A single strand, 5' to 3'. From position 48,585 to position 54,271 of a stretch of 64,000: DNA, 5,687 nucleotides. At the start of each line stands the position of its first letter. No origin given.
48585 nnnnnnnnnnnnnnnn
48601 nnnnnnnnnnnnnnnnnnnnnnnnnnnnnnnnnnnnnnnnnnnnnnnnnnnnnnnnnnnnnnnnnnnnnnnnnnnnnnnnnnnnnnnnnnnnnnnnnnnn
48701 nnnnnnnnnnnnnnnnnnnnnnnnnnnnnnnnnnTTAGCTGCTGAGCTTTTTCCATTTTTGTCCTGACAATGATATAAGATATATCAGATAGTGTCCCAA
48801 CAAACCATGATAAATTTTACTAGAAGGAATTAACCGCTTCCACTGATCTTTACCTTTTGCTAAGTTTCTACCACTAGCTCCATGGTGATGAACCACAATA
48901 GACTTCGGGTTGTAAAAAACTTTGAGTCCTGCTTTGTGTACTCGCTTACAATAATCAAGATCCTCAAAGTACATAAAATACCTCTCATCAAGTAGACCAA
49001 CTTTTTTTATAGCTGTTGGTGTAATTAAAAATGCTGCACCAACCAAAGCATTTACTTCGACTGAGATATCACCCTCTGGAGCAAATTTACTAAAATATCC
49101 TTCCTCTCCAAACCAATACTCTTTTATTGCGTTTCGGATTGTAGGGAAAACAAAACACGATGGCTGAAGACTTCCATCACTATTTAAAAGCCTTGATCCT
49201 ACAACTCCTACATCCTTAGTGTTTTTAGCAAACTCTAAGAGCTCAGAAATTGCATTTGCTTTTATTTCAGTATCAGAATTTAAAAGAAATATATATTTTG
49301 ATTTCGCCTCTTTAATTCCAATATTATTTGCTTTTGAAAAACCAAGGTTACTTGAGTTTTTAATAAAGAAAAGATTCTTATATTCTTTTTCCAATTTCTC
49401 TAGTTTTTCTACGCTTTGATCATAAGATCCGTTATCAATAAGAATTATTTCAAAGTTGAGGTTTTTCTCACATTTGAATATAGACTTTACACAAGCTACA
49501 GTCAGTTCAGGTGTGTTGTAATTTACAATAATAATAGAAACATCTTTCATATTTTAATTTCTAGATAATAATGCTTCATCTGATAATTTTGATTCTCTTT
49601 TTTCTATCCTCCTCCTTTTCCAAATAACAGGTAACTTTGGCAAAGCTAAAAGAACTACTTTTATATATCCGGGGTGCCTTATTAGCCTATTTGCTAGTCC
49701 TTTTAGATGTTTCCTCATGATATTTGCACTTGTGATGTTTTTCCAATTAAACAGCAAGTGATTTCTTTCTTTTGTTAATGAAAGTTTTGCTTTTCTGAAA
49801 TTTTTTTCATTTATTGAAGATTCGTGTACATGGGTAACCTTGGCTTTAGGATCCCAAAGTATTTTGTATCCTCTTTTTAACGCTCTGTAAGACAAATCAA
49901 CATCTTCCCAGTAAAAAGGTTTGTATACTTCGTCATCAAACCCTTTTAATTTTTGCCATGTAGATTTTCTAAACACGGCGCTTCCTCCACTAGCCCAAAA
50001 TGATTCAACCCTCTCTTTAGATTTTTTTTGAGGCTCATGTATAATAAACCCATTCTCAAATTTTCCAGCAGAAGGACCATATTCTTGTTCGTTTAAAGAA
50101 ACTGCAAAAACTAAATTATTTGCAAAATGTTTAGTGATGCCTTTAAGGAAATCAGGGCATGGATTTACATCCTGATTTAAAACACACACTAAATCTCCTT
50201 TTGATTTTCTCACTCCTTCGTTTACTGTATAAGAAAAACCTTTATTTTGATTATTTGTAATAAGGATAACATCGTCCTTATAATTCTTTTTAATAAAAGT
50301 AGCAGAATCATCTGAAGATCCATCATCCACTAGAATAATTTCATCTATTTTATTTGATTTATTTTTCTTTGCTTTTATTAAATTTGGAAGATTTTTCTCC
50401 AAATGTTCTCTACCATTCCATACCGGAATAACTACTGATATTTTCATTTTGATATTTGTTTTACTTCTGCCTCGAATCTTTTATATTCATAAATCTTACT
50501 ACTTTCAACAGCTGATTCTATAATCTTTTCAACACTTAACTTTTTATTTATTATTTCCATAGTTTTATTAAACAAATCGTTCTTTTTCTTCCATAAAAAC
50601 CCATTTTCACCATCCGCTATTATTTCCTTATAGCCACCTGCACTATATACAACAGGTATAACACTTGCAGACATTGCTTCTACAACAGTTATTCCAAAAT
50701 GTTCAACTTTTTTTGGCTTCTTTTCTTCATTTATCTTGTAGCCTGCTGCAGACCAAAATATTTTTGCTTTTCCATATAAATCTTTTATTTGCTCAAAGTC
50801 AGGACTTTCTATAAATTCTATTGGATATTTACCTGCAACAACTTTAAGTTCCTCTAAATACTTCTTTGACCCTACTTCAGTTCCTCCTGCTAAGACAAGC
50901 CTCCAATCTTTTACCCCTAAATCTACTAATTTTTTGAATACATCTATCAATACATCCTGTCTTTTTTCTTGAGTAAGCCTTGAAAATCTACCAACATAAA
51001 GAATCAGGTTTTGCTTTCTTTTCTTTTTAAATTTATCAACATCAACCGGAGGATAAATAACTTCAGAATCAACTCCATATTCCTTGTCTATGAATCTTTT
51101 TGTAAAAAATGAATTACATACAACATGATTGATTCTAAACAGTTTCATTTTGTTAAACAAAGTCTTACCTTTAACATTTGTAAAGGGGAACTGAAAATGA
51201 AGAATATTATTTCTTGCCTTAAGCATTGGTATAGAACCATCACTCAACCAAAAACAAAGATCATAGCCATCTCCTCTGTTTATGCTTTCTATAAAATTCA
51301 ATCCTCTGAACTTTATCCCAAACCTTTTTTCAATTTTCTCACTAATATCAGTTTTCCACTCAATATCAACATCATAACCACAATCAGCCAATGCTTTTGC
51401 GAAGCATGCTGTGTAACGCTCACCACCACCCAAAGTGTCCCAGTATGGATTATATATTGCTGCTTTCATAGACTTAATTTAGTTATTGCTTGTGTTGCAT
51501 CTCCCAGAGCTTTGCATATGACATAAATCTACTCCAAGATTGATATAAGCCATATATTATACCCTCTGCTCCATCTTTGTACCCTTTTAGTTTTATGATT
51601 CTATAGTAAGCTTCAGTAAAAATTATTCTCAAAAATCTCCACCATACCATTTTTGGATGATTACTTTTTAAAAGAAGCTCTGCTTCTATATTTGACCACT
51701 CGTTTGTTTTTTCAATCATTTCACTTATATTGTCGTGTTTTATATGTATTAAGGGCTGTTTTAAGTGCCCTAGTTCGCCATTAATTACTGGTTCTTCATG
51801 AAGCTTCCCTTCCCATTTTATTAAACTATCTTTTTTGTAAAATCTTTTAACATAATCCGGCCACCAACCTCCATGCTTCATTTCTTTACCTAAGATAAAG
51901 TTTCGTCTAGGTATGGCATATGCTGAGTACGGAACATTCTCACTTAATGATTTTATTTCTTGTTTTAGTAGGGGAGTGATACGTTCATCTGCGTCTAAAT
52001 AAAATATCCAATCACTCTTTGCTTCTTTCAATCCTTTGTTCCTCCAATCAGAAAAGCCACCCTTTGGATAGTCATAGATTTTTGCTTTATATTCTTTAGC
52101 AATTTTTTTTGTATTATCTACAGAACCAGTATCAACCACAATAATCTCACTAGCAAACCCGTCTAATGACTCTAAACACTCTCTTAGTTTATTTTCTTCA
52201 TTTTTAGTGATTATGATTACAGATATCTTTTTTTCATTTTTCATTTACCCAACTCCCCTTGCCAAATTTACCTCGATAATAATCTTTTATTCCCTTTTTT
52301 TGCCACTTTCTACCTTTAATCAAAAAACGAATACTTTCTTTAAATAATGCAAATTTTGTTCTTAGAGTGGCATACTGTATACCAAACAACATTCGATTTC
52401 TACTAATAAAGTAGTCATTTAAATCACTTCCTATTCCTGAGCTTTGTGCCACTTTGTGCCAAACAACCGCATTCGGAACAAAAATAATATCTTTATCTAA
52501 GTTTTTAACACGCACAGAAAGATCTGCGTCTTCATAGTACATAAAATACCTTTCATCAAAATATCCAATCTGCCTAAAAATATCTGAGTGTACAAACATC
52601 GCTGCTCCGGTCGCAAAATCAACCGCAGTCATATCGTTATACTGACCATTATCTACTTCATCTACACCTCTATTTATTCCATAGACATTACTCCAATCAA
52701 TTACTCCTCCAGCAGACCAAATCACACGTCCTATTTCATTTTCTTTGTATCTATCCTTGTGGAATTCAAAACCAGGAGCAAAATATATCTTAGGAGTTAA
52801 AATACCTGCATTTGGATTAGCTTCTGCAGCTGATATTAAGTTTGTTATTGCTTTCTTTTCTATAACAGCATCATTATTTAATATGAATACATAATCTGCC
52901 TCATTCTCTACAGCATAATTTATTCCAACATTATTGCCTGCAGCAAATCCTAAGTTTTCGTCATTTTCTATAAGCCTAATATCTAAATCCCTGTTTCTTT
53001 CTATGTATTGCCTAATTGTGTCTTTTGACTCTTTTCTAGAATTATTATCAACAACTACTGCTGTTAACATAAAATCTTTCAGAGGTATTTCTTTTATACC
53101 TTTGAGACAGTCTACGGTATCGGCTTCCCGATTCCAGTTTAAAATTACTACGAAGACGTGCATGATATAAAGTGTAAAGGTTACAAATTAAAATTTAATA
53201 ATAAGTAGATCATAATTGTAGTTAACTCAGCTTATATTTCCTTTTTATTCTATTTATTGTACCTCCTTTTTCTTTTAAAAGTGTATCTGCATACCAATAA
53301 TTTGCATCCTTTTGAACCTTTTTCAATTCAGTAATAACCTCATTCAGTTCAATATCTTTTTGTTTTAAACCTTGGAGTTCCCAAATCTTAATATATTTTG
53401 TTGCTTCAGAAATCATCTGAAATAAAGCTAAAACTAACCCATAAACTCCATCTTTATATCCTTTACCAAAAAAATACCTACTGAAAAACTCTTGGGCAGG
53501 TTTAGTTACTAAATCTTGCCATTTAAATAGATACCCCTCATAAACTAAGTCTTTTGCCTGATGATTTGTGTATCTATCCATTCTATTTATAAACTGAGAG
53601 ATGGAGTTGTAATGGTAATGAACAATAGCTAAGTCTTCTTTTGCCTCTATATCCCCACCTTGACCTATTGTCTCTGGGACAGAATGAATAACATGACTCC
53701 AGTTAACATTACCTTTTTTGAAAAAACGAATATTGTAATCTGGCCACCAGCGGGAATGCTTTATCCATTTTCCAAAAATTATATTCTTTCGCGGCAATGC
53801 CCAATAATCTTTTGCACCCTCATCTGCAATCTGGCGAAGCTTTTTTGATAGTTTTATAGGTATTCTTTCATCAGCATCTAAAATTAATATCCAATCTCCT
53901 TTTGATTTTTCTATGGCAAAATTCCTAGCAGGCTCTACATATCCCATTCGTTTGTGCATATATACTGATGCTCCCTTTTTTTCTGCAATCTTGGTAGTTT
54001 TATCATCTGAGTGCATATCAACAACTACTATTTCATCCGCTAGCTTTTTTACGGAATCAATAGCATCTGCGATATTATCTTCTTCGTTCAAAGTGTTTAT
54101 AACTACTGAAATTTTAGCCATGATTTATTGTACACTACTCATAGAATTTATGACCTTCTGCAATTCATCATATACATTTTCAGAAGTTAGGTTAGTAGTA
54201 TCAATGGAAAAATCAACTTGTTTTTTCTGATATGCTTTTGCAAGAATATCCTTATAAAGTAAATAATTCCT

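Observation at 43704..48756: Tandem trio of YfhO-like membrane proteins with C-terminal FPGW domain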

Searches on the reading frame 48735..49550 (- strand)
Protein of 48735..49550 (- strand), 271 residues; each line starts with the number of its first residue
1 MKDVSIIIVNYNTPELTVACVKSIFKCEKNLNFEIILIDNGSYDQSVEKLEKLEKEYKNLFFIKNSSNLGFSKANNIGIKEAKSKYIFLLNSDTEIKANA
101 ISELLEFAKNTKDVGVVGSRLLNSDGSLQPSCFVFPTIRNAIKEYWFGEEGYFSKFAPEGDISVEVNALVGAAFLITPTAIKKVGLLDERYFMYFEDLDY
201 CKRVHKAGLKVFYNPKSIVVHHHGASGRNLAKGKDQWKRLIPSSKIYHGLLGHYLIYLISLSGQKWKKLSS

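Call 14: search_protein_families(library=pfam, proteins=[window:48735-49550:-], max_evalue=0.001)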
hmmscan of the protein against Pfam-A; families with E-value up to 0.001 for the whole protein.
window:48735-49550:- (271 aa): 4 families
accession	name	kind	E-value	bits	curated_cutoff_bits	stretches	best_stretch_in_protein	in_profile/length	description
PF00535.33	Glycos_transf_2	-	1.1e-27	97.5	23.3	1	5-127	1-122/168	Glycosyl transferase family 2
PF13641.12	Glyco_tranf_2_3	-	5e-18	66.4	27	1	3-237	2-227/230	Glycosyltransferase like family 2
PF10111.15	Glyco_tranf_2_2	-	1.8e-06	28.1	27.3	1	31-108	28-106/276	Glycosyltransferase like family 2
PF13712.12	Glyco_tranf_2_5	-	1.4e-05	25.4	27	1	42-224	11-192/210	Glycosyltransferase like family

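Call 41: search_protein_families(library=ncbifam, proteins=[window:48735-49550:-], max_evalue=0.0001)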
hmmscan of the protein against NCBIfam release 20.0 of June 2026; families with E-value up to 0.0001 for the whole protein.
window:48735-49550:- (271 aa): 19 families
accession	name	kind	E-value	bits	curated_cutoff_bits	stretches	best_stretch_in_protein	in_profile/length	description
TIGR01556.1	rhamnosyltran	subfamily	9e-21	74.3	200.55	1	11-234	3-213/281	rhamnosyltransferase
TIGR03937.1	PgaC_IcaA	equivalog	1e-17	64.2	422.3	1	2-117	45-159/407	poly-beta-1,6-N-acetyl-D-glucosamine synthase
NF007482.0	PRK10073.1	equivalog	5.2e-17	61.8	423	1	3-112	7-114/334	glycosyltransferase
TIGR03965.1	mycofact_glyco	equivalog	2.9e-16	59.4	280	1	2-225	74-284/467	mycofactocin biosynthesis glycosyltransferase MftF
NF041875.1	EPS_EpsD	equivalog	8.9e-16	58.2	370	1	4-223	1-208/325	exopolysaccharide biosynthesis glycosyltransferase EpsD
NF038302.1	EPS_HpsE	equivalog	1.8e-14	53.4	300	1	3-222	2-223/307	hormogonium polysaccharide biosynthesis glycosyltransferase HpsE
TIGR03111.1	glyc2_xrt_Gpos1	hypoth_equivalog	7.7e-14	51.3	363.95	1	3-119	50-167/439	TIGR03111 family XrtG-associated glycosyltransferase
NF047683.1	TeichurnBiosyTuaG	equivalog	1.9e-13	50.7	400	1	3-126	7-130/252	teichuronic acid biosynthesis protein TuaG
NF050050.1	ProtGlycPglI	equivalog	4.1e-12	46.1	500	1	2-129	2-128/306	GalNAc(5)-diNAcBac-PP-undecaprenol beta-1,3-glucosyltransferase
NF038299.1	EPS_HpsN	equivalog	1.1e-11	44.3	425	1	4-123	3-121/317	hormogonium polysaccharide biosynthesis glycosyltransferase HpsN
TIGR04009.1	wcaE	equivalog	5.8e-11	42.1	369.2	1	4-123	3-122/248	colanic acid biosynthesis glycosyltransferase WcaE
TIGR04283.1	glyco_like_mftF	equivalog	1.1e-09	38.3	182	1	4-151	1-140/221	TIGR04283 family arsenosugar biosynthesis glycosyltransferase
NF047588.1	GlcsyltransPgfSStrep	equivalog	1.4e-08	34.4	500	1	4-120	3-121/308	glycosyltransferase PgfS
TIGR04242.1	nodulat_NodC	equivalog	1.5e-08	34.1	550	1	3-121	49-168/395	chitooligosaccharide synthase NodC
NF007986.1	PRK10714.1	equivalog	3.2e-08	32.9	529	1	2-124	6-129/316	undecaprenyl-phosphate 4-deoxy-4-formamido-L-arabinose transferase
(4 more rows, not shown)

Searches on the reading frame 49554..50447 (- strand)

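Call 14: search_protein_families(library=pfam, proteins=[window:49554-50447:-], max_evalue=0.001)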
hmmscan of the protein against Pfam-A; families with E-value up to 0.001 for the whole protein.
window:49554-50447:- (297 aa): 4 families
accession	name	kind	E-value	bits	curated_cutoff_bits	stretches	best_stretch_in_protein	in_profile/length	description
PF00535.33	Glycos_transf_2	-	1.8e-21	77.3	23.3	1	4-161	1-161/168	Glycosyl transferase family 2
PF13641.12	Glyco_tranf_2_3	-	2.9e-11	44.3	27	1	3-212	3-217/230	Glycosyltransferase like family 2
PF10111.15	Glyco_tranf_2_2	-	1.3e-08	35.1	27.3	1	4-227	1-238/276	Glycosyltransferase like family 2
PF13632.12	Glyco_trans_2_3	-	3.8e-06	27.3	27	1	87-210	2-124/198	Glycosyl transferase family group 2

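Call 41: search_protein_families(library=ncbifam, proteins=[window:49554-50447:-], max_evalue=0.0001)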
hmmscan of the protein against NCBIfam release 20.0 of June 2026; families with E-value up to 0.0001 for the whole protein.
window:49554-50447:- (297 aa): 17 families
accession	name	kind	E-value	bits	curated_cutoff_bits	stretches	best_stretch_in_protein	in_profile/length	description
TIGR03965.1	mycofact_glyco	equivalog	6e-23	81.4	280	1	2-220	75-294/467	mycofactocin biosynthesis glycosyltransferase MftF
NF041875.1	EPS_EpsD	equivalog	1.3e-19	70.8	370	1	3-223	1-223/325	exopolysaccharide biosynthesis glycosyltransferase EpsD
NF038299.1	EPS_HpsN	equivalog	9.5e-16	57.6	425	2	2-111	2-109/317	hormogonium polysaccharide biosynthesis glycosyltransferase HpsN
TIGR03937.1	PgaC_IcaA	equivalog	3.6e-15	55.8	422.3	1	2-95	46-137/407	poly-beta-1,6-N-acetyl-D-glucosamine synthase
NF007986.1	PRK10714.1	equivalog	6.1e-14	51.8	529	1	2-101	7-108/316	undecaprenyl-phosphate 4-deoxy-4-formamido-L-arabinose transferase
TIGR04283.1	glyco_like_mftF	equivalog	2.1e-13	50.4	182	1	3-193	1-173/221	TIGR04283 family arsenosugar biosynthesis glycosyltransferase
NF007482.0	PRK10073.1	equivalog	3.5e-12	46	423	1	2-95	7-97/334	glycosyltransferase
NF038302.1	EPS_HpsE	equivalog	6e-12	45.1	300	1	1-110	1-112/307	hormogonium polysaccharide biosynthesis glycosyltransferase HpsE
NF053739.1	GlytfEpsEBac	equivalog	2.7e-10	39.7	450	1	2-233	2-225/265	glycosyltransferase EpsE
NF047588.1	GlcsyltransPgfSStrep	equivalog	8.9e-10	38.3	500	1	1-110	1-112/308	glycosyltransferase PgfS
NF041394.1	GtaseAglG_Halo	equivalog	1.1e-09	38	440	1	1-206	1-215/304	glucosyl-dolichyl phosphate glucuronosyltransferase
NF047683.1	TeichurnBiosyTuaG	equivalog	1e-07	31.8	400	1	2-129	7-131/252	teichuronic acid biosynthesis protein TuaG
NF010496.0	PRK13915.1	equivalog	1.5e-06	27.5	262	1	2-105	32-139/307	glucosyl-3-phosphoglycerate synthase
TIGR03111.1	glyc2_xrt_Gpos1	hypoth_equivalog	2e-06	26.9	363.95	1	2-111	50-159/439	TIGR03111 family XrtG-associated glycosyltransferase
TIGR01556.1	rhamnosyltran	subfamily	3.9e-06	26.3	200.55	1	25-212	12-207/281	rhamnosyltransferase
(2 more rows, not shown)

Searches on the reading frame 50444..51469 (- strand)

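Call 14: search_protein_families(library=pfam, proteins=[window:50444-51469:-], max_evalue=0.001)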
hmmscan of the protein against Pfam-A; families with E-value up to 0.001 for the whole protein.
window:50444-51469:- (341 aa): 3 families
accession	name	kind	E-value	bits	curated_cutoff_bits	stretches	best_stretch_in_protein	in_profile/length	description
PF00534.26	Glycos_transf_1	-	2e-25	89.7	26.4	1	145-320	7-169/172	Glycosyl transferases group 1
PF13692.12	Glyco_trans_1_4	-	4.9e-17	63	27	1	154-304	2-137/142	Glycosyl transferases group 1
PF13439.12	Glyco_transf_4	-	1.8e-07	31.8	28.5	1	14-146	2-170/170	Glycosyltransferase Family 4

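Call 41: search_protein_families(library=ncbifam, proteins=[window:50444-51469:-], max_evalue=0.0001)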
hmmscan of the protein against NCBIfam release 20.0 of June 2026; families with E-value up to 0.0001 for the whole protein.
window:50444-51469:- (341 aa): 13 families
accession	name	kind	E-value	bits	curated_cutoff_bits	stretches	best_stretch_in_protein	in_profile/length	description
NF041876.1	EPS_EpsE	equivalog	6.1e-11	42.2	400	1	129-297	191-347/389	exopolysaccharide biosynthesis GT4 family glycosyltransferase EpsE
TIGR03999.1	thiol_BshA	equivalog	2.5e-09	36.5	273.7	1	252-327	279-357/375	N-acetyl-alpha-D-glucosaminyl L-malate synthase BshA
NF041010.1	glycosy_Agl16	equivalog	2.5e-07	29.9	575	0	148-210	174-225/352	glycosylation protein Agl16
TIGR02149.1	glgA_Coryne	subfamily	3e-07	29.9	302.4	1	115-310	172-348/391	glycogen synthase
TIGR02095.1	glgA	subfamily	5.2e-07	28.7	328.45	1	159-300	297-423/477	glycogen/starch synthase, ADP-glucose type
NF038298.1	EPS_HpsO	equivalog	7.7e-07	28.2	575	1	132-318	177-361/388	hormogonium polysaccharide biosynthesis glycosyltransferase HpsO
TIGR04157.1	glyco_rSAM_CFB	subfamily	4.5e-06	25.9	400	0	114-311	171-364/406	TIGR04157 family glycosyltransferase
NF053787.1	GlcN_PG_synth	equivalog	4.7e-06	25.7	480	0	255-294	271-309/361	N-acetylglucosaminyl phosphatidylglycerol synthase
NF049988.1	MGlcDAGSynMgs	equivalog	1.2e-05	24.9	400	1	163-338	220-382/398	alpha-monoglucosyldiacylglycerol synthase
NF041139.1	TreT_Thcocales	equivalog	1.4e-05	24.1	775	1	256-322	324-390/412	trehalose synthase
NF038295.1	EPS_HpsP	equivalog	2.9e-05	23.3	550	0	145-305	199-347/388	hormogonium polysaccharide biosynthesis glycosyltransferase HpsP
TIGR03449.1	mycothiol_MshA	equivalog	6.7e-05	22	462.5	0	151-330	218-390/406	D-inositol-3-phosphate glycosyltransferase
TIGR02470.1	sucr_synth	equivalog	7.8e-05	21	810.4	0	252-293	650-691/784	sucrose synthase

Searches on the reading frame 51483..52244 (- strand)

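Call 14: search_protein_families(library=pfam, proteins=[window:51483-52244:-], max_evalue=0.001)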
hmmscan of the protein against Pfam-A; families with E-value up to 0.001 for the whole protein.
window:51483-52244:- (253 aa): 3 families
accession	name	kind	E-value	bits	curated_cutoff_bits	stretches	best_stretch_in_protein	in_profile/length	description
PF00535.33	Glycos_transf_2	-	1.9e-23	83.7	23.3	1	8-128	1-131/168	Glycosyl transferase family 2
PF13704.12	Glyco_tranf_2_4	-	1.2e-05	26.2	27.5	1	14-87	1-82/98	Glycosyl transferase family 2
PF10111.15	Glyco_tranf_2_2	-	1.4e-05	25.2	27.3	1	8-91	1-96/276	Glycosyltransferase like family 2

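Call 41: search_protein_families(library=ncbifam, proteins=[window:51483-52244:-], max_evalue=0.0001)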
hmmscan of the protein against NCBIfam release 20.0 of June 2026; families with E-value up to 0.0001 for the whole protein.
window:51483-52244:- (253 aa): 12 families
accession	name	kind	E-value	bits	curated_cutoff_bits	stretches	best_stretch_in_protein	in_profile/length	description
TIGR04195.1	S_glycosyl_SunS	equivalog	9.9e-17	60.9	350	1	6-172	58-223/421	SunS family peptide S-glycosyltransferase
TIGR04283.1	glyco_like_mftF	equivalog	1.1e-15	57.9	182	1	7-101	1-97/221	TIGR04283 family arsenosugar biosynthesis glycosyltransferase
NF007482.0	PRK10073.1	equivalog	1.6e-13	50.4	423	1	1-98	2-107/334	glycosyltransferase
NF038302.1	EPS_HpsE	equivalog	1.2e-08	34.3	300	1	7-89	3-99/307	hormogonium polysaccharide biosynthesis glycosyltransferase HpsE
TIGR03965.1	mycofact_glyco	equivalog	1.7e-07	30.5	280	1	4-87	73-165/467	mycofactocin biosynthesis glycosyltransferase MftF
NF041875.1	EPS_EpsD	equivalog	3.3e-07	30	370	1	7-91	1-94/325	exopolysaccharide biosynthesis glycosyltransferase EpsD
NF010496.0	PRK13915.1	equivalog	1e-06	28.1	262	1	2-86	28-126/307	glucosyl-3-phosphoglycerate synthase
TIGR04182.1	glyco_TIGR04182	equivalog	4e-06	26.4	325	1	7-90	2-86/293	S-layer glycoprotein N-glycosyltransferase AglJ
NF050050.1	ProtGlycPglI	equivalog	4.7e-06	26.2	500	1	6-102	3-106/306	GalNAc(5)-diNAcBac-PP-undecaprenol beta-1,3-glucosyltransferase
NF047683.1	TeichurnBiosyTuaG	equivalog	7.1e-06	25.8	400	1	2-91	3-101/252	teichuronic acid biosynthesis protein TuaG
NF045692.1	OglycostaseCruG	equivalog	1.2e-05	24.4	600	0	6-55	42-94/386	2'-O-glycosyltransferase CruG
TIGR03937.1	PgaC_IcaA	equivalog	3.9e-05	22.8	422.3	1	2-89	42-138/407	poly-beta-1,6-N-acetyl-D-glucosamine synthase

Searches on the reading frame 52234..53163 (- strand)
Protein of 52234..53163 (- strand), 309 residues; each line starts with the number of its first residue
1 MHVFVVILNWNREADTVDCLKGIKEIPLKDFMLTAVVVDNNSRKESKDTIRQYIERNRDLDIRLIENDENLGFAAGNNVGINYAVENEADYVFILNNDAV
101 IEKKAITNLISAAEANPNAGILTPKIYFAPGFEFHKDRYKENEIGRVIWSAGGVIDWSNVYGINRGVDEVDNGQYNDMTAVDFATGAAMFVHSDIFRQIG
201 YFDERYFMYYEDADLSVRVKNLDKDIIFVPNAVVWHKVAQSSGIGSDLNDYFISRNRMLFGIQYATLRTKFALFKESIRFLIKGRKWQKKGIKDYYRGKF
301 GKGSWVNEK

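Call 14: search_protein_families(library=pfam, proteins=[window:52234-53163:-], max_evalue=0.001)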
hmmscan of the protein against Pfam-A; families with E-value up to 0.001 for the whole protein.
window:52234-53163:- (309 aa): 3 families
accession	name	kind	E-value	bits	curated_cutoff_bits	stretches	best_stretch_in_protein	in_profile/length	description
PF00535.33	Glycos_transf_2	-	1.1e-15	58.4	23.3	1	5-126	2-117/168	Glycosyl transferase family 2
PF13641.12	Glyco_tranf_2_3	-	4.2e-11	43.7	27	1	3-241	3-216/230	Glycosyltransferase like family 2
PF13632.12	Glyco_trans_2_3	-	6.9e-06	26.5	27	1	181-268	69-156/198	Glycosyl transferase family group 2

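Call 41: search_protein_families(library=ncbifam, proteins=[window:52234-53163:-], max_evalue=0.0001)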
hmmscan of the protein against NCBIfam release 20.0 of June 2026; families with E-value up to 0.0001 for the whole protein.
window:52234-53163:- (309 aa): 10 families
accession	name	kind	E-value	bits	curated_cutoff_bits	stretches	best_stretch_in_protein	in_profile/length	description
TIGR01556.1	rhamnosyltran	subfamily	1.5e-19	70.2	200.55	2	30-126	19-112/281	rhamnosyltransferase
NF041875.1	EPS_EpsD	equivalog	9.4e-13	48.2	370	1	5-241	3-211/325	exopolysaccharide biosynthesis glycosyltransferase EpsD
TIGR03937.1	PgaC_IcaA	equivalog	1.6e-10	40.5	422.3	1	3-236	47-250/407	poly-beta-1,6-N-acetyl-D-glucosamine synthase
TIGR03965.1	mycofact_glyco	equivalog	2.7e-10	39.7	280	0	3-109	76-175/467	mycofactocin biosynthesis glycosyltransferase MftF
TIGR03111.1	glyc2_xrt_Gpos1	hypoth_equivalog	5.1e-09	35.4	363.95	1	4-129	52-172/439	TIGR03111 family XrtG-associated glycosyltransferase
NF038302.1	EPS_HpsE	equivalog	5e-07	29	300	1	4-127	4-125/307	hormogonium polysaccharide biosynthesis glycosyltransferase HpsE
TIGR04283.1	glyco_like_mftF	equivalog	1.8e-05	24.4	182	0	188-234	140-183/221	TIGR04283 family arsenosugar biosynthesis glycosyltransferase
NF003963.0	PRK05454.2-6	equivalog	3e-05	22.6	884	1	49-124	179-254/610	glucans biosynthesis glucosyltransferase MdoH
NF038299.1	EPS_HpsN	equivalog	3.6e-05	22.9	425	0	3-248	3-231/317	hormogonium polysaccharide biosynthesis glycosyltransferase HpsN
NF050113.1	gal_furan_GlfT1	equivalog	6.5e-05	22.4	330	0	6-115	4-107/290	galactofuranosyltransferase GlfT1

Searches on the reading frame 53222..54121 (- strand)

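Call 14: search_protein_families(library=pfam, proteins=[window:53222-54121:-], max_evalue=0.001)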
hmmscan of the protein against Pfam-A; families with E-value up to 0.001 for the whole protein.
window:53222-54121:- (299 aa): 2 families
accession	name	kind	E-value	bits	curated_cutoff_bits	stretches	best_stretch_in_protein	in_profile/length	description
PF00535.33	Glycos_transf_2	-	3.7e-20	73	23.3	1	5-144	1-148/168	Glycosyl transferase family 2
PF13704.12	Glyco_tranf_2_4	-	6.1e-06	27.1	27.5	1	12-90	2-87/98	Glycosyl transferase family 2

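Call 41: search_protein_families(library=ncbifam, proteins=[window:53222-54121:-], max_evalue=0.0001)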
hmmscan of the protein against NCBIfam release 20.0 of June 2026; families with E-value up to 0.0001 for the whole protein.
window:53222-54121:- (299 aa): 11 families
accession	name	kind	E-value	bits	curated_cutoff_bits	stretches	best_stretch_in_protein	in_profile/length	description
TIGR04283.1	glyco_like_mftF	equivalog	1.6e-14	54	182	1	4-102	1-100/221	TIGR04283 family arsenosugar biosynthesis glycosyltransferase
TIGR04182.1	glyco_TIGR04182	equivalog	6.6e-11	42.1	325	1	4-87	2-85/293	S-layer glycoprotein N-glycosyltransferase AglJ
NF010496.0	PRK13915.1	equivalog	6.7e-11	41.8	262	1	2-59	31-94/307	glucosyl-3-phosphoglycerate synthase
TIGR04195.1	S_glycosyl_SunS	equivalog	4.3e-09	35.7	350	1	4-99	59-155/421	SunS family peptide S-glycosyltransferase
NF041391.1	DPhHxTase_Halo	equivalog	1.4e-07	30.7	375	1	10-102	3-96/213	dolichyl-phosphate hexose transferase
NF047683.1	TeichurnBiosyTuaG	equivalog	3.7e-07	30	400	1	3-98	7-111/252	teichuronic acid biosynthesis protein TuaG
NF007482.0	PRK10073.1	equivalog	7.8e-07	28.4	423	1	2-103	6-114/334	glycosyltransferase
NF038299.1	EPS_HpsN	equivalog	4e-06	26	425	1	3-90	2-97/317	hormogonium polysaccharide biosynthesis glycosyltransferase HpsN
NF038302.1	EPS_HpsE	equivalog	4.1e-06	26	300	1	3-85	2-97/307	hormogonium polysaccharide biosynthesis glycosyltransferase HpsE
NF050050.1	ProtGlycPglI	equivalog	1.4e-05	24.6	500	1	1-102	1-111/306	GalNAc(5)-diNAcBac-PP-undecaprenol beta-1,3-glucosyltransferase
NF058614.1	PPMAGASynPpgS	equivalog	1.5e-05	24.6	370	1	6-56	4-54/226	polyprenyl-phospho-N-acetylgalactosaminyl synthase PpgS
